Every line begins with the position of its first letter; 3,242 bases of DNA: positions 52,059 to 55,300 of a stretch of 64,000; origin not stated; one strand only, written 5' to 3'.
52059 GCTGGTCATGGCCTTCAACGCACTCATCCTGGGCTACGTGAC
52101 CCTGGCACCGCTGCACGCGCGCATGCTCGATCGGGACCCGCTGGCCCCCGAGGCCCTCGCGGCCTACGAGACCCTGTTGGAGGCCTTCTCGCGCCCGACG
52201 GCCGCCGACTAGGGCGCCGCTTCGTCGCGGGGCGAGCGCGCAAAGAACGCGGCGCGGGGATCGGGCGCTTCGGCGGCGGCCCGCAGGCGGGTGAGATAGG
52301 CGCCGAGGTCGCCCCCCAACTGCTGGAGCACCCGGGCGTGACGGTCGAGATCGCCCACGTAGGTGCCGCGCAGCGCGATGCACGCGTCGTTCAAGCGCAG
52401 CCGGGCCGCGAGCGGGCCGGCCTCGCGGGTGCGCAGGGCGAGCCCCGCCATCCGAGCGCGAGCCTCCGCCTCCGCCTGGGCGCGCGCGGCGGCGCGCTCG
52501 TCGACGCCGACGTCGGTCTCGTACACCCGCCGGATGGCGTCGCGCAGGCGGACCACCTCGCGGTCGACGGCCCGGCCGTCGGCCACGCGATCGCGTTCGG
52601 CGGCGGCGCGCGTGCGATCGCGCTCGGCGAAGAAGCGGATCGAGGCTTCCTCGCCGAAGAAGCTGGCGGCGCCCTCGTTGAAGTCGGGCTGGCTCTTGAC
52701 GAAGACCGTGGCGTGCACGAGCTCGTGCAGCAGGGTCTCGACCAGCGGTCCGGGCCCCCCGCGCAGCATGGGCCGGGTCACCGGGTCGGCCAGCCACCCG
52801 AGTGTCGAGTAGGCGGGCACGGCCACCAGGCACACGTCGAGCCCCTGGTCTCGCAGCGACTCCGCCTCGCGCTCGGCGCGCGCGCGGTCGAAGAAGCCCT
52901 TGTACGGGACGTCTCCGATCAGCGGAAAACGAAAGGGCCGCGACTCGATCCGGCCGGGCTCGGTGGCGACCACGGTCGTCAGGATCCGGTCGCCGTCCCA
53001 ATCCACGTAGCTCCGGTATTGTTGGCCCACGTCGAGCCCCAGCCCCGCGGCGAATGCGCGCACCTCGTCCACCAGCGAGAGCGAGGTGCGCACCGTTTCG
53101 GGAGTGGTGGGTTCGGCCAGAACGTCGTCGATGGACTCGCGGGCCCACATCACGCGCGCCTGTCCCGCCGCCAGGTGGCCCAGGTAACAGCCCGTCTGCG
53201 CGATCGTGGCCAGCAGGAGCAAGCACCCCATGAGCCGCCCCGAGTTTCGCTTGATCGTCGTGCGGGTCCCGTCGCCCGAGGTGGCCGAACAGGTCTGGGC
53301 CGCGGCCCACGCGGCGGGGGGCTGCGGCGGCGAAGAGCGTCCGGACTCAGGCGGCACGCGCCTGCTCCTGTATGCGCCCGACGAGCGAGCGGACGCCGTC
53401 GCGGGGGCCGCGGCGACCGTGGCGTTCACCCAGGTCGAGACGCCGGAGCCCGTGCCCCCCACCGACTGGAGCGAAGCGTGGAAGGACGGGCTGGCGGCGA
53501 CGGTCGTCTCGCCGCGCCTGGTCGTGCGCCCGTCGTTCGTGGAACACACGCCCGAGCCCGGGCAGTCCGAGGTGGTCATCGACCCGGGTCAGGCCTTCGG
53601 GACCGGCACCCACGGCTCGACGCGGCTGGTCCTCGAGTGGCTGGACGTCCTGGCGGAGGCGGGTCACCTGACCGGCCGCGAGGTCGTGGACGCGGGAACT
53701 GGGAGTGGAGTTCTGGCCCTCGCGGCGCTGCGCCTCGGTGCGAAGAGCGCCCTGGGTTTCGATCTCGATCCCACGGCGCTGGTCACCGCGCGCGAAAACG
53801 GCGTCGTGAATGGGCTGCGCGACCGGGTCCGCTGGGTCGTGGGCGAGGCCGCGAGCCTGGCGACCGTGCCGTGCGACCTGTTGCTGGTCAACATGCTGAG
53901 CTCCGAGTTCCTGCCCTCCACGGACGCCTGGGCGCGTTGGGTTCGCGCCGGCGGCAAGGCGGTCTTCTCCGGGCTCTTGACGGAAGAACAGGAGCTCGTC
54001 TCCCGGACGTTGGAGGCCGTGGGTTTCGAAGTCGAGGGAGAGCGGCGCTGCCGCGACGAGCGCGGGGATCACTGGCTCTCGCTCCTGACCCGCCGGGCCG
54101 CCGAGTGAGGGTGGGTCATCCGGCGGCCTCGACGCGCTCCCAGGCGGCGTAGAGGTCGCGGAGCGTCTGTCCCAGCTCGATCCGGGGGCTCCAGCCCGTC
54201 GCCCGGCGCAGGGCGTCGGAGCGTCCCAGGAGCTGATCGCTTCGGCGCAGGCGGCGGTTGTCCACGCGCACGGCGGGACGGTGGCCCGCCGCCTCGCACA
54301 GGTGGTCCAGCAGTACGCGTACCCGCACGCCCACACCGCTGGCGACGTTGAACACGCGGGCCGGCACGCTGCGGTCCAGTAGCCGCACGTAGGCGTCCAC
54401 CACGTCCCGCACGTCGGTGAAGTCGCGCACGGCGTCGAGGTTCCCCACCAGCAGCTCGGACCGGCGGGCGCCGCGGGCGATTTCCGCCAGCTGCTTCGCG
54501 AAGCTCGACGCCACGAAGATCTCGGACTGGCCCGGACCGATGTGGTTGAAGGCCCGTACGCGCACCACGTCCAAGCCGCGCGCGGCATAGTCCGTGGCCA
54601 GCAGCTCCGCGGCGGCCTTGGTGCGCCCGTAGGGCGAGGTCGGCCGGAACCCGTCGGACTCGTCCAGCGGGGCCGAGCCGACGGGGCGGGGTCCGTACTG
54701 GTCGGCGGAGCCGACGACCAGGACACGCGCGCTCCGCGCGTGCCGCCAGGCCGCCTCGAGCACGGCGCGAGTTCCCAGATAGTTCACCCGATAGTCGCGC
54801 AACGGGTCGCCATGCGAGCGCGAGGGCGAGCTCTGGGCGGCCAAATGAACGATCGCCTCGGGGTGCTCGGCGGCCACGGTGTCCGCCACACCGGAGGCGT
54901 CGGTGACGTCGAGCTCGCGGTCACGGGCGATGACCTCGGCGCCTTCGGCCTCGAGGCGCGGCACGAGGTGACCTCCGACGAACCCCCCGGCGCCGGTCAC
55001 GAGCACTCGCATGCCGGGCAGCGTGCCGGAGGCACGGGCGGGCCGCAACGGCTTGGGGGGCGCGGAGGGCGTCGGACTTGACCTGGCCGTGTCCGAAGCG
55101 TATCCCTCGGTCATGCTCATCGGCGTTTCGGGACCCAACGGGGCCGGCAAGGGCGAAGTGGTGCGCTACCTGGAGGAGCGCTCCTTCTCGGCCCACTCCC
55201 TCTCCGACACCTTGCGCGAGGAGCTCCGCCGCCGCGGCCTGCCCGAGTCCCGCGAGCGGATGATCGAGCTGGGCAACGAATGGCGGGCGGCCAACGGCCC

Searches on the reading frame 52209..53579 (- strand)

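Call 30: search_protein_families(library=pfam, proteins=[window:52209-53579:-], max_evalue=0.00001)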
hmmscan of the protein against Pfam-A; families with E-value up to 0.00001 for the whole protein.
window:52209-53579:- (456 aa): 1 family
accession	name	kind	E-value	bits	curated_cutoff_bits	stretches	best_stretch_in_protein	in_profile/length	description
PF10023.15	Aminopep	-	5.2e-65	220.3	25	1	132-440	2-315/322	Putative aminopeptidase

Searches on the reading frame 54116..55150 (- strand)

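Call 30: search_protein_families(library=pfam, proteins=[window:54116-55150:-], max_evalue=0.00001)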
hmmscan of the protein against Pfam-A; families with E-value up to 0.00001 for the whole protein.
window:54116-55150:- (344 aa): 4 families
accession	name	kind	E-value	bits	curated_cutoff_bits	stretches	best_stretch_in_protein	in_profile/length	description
PF01370.27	Epimerase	-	2.3e-50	171.7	20.9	1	49-270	1-240/240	NAD dependent epimerase/dehydratase family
PF16363.11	GDP_Man_Dehyd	-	5.8e-49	167.8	27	1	80-332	59-331/332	GDP-mannose 4,6 dehydratase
PF04321.23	RmlD_sub_bind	-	1.3e-18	67.6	27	1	47-263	1-202/287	RmlD substrate binding domain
PF01073.25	3Beta_HSD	-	1.7e-06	27.8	22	0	80-184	52-156/280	3-beta hydroxysteroid dehydrogenase/isomerase family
